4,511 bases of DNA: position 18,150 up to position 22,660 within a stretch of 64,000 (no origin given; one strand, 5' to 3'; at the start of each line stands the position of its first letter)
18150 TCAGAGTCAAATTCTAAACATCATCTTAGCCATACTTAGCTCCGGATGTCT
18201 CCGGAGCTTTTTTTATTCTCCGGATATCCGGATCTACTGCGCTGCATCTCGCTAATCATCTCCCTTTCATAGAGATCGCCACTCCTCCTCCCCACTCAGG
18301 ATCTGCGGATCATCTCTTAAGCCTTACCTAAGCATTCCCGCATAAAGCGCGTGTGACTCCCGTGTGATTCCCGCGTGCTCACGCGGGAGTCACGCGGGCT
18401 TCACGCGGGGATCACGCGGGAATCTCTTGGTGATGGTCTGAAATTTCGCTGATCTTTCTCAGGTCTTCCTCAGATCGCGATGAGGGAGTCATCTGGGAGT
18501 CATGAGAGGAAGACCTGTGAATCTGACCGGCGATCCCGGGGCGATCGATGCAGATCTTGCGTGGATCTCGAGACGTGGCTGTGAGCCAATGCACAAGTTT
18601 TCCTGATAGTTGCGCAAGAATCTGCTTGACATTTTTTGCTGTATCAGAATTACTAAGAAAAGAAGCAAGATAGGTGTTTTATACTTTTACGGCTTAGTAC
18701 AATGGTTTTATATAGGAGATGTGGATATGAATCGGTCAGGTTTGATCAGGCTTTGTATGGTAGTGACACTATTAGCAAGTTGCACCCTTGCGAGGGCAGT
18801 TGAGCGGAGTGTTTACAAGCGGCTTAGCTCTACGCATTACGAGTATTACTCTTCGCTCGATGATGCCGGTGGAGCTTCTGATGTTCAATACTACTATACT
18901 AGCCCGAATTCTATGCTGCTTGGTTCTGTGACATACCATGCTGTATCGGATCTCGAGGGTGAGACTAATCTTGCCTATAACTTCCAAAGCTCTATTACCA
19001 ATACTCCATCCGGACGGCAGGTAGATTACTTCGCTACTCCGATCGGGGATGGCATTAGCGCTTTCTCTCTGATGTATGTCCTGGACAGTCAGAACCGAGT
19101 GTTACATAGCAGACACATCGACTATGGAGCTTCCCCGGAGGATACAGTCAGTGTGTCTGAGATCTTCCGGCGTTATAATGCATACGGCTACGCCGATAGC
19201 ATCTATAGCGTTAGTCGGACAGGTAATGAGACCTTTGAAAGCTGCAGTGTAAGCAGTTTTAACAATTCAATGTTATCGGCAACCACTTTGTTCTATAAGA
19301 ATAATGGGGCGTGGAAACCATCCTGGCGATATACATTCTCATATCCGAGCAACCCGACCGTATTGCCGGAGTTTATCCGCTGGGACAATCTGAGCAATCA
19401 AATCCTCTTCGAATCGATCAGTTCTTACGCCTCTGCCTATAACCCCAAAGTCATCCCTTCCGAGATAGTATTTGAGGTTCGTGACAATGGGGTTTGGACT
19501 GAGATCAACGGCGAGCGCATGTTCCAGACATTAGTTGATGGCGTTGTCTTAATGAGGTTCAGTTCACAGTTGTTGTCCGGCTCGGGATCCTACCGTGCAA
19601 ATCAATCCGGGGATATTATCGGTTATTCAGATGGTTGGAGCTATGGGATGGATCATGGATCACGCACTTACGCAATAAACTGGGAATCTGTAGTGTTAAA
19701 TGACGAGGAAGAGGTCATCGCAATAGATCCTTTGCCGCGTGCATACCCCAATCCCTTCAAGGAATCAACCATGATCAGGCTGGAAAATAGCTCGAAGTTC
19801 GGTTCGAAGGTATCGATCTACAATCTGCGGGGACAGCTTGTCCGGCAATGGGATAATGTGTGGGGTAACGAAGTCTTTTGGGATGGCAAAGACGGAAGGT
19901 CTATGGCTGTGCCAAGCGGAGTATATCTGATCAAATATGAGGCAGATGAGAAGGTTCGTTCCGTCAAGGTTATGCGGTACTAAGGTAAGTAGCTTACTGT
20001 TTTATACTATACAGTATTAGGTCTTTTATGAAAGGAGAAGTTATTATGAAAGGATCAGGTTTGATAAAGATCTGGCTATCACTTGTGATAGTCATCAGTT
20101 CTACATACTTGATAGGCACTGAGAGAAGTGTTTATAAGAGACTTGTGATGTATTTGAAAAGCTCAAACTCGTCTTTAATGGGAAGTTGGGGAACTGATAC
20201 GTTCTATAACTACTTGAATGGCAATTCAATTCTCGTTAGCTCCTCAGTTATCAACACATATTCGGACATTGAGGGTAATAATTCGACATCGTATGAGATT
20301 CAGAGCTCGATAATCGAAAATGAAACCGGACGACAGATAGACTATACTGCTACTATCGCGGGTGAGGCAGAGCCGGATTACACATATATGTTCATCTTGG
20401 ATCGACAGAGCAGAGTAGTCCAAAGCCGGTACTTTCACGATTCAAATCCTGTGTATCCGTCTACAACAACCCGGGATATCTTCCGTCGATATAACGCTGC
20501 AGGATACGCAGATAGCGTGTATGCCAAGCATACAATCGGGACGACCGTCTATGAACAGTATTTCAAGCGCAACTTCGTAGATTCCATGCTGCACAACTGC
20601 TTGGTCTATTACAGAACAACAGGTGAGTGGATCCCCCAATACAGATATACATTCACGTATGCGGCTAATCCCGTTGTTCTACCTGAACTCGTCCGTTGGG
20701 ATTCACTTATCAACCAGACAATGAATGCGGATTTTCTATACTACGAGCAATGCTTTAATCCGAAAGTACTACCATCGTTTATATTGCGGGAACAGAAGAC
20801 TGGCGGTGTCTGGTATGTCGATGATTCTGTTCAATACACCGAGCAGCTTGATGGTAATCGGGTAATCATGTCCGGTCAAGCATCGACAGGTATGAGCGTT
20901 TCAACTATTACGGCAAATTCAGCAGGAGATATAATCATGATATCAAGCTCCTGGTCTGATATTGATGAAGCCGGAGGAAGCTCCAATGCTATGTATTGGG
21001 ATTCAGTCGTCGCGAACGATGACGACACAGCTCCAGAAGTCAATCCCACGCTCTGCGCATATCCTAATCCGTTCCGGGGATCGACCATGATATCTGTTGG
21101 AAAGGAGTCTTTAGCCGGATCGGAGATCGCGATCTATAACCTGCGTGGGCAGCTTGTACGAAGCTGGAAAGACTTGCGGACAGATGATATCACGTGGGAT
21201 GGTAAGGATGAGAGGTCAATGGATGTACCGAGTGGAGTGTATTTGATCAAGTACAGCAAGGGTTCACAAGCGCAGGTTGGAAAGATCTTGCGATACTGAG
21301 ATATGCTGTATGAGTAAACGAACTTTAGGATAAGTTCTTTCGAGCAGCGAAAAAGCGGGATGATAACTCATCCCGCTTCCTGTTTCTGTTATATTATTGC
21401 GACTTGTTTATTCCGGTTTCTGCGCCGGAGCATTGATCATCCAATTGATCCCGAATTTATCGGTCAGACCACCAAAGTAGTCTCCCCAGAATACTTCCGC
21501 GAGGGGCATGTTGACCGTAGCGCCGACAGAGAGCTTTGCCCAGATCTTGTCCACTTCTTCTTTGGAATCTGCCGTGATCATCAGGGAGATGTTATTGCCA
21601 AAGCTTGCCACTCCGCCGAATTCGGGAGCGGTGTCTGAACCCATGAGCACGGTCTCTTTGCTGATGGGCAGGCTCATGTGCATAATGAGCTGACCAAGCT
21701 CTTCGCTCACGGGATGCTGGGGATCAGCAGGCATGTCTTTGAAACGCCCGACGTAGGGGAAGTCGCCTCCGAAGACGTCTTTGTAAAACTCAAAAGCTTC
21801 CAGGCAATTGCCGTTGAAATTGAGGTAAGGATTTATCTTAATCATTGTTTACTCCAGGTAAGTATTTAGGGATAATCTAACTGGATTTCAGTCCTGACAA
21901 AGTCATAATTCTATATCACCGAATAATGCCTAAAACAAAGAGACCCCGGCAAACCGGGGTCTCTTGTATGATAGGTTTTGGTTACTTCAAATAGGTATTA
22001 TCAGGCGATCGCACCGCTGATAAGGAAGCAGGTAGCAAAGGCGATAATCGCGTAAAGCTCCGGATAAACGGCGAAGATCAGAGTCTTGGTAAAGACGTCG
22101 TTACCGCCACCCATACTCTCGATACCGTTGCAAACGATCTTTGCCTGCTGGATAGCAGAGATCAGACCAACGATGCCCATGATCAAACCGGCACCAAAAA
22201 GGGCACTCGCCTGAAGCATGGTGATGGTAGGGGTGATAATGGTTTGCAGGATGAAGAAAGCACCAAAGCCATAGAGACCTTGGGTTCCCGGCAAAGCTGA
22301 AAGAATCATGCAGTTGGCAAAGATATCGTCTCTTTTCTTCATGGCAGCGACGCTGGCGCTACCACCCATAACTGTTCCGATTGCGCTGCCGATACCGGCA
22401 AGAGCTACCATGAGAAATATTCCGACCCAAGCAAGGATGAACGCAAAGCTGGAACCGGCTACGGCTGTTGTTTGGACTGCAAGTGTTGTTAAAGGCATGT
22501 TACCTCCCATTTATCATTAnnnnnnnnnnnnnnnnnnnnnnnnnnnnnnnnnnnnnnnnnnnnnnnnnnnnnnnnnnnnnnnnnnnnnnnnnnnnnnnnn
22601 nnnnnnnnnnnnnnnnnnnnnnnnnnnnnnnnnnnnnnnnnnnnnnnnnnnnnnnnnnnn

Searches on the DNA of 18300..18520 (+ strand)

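Call 50: search_dna_similar(query=window:18300-18520:+, collection=plasmids, mode=distant, max_evalue=0.01)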
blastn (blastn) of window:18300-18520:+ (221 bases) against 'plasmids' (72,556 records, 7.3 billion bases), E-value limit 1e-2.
No match.

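Call 51: search_dna_similar(query=window:18300-18520:+, collection=phages, mode=distant, max_evalue=0.01)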
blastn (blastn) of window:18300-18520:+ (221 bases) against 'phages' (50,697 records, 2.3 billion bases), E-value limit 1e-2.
No match.

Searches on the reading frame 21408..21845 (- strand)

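Call 17: search_protein_families(library=pfam, proteins=[window:21408-21845:-])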
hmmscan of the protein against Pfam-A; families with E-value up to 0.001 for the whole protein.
window:21408-21845:- (145 aa): 2 families
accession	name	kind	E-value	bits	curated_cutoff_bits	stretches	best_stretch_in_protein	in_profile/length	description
PF06983.19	3-dmu-9_3-mt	-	4.5e-11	43.7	24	1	3-137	2-115/116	3-demethylubiquinone-9 3-methyltransferase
PF00903.31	Glyoxalase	-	9.7e-07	29.6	20.6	1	4-137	2-121/121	Glyoxalase/Bleomycin resistance protein/Dioxygenase superfamily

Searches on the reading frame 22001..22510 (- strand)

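Call 17: search_protein_families(library=pfam, proteins=[window:22001-22510:-])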
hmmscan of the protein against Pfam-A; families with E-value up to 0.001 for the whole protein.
window:22001-22510:- (169 aa): 1 family
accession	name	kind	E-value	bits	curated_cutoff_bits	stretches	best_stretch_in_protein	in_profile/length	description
PF00137.26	ATP-synt_C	-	1.1e-24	86.9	24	2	30-88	2-60/60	ATP synthase subunit C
